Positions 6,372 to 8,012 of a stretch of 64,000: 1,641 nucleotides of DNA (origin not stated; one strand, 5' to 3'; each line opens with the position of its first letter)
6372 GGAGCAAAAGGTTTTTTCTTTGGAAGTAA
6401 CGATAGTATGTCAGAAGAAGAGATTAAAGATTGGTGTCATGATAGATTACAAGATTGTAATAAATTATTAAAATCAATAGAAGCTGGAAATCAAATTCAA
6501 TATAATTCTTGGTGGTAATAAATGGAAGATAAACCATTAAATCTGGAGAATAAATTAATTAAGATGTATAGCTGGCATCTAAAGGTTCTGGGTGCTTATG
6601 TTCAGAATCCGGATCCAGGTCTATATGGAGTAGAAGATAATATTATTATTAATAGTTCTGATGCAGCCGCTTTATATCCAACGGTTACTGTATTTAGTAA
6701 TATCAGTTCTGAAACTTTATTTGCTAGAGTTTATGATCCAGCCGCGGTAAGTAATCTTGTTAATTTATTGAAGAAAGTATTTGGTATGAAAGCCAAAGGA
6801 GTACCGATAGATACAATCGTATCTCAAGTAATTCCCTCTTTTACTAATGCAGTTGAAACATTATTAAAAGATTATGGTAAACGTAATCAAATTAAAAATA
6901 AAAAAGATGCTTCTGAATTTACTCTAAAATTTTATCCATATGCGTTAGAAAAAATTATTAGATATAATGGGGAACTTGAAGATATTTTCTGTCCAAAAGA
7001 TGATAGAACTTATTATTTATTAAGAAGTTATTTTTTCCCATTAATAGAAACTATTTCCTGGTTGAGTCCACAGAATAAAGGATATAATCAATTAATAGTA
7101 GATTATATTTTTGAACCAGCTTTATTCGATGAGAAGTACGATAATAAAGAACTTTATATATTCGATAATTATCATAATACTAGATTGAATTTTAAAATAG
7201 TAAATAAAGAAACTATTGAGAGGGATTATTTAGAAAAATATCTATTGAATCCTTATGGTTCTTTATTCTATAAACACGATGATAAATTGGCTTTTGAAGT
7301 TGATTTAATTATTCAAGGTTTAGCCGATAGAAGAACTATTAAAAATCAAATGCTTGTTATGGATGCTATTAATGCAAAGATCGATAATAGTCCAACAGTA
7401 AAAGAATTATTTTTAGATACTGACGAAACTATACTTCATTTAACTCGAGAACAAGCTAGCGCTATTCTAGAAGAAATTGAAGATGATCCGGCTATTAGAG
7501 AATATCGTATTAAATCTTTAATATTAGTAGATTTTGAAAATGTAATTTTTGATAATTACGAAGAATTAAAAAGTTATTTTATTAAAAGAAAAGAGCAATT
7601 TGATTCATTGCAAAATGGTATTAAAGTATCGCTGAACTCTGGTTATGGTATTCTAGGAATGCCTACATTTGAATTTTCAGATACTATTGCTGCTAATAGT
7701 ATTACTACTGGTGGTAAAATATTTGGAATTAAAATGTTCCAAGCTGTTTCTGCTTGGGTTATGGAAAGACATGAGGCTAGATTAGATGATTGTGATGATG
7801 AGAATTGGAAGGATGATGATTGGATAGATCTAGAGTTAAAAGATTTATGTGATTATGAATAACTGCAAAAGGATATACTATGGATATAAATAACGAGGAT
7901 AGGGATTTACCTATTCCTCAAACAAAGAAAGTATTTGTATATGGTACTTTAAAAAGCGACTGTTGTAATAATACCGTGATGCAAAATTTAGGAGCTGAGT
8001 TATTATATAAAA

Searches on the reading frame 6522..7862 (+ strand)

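Call 42: search_protein_families(library=phrogs, proteins=[window:6522-7862:+], max_evalue=0.001)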
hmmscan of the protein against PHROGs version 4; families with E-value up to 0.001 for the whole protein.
window:6522-7862:+ (446 aa): 3 families
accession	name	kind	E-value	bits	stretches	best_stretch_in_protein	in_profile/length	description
phrog_262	-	DNA, RNA and nucleotide metabolism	1.2e-19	70.9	1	21-400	382-549/856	DNA polymerase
phrog_1918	-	DNA, RNA and nucleotide metabolism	1.2e-07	32.2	1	342-407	17-82/382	DNA polymerase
phrog_2062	-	DNA, RNA and nucleotide metabolism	2.1e-06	27.6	1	21-92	382-452/502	DNA polymerase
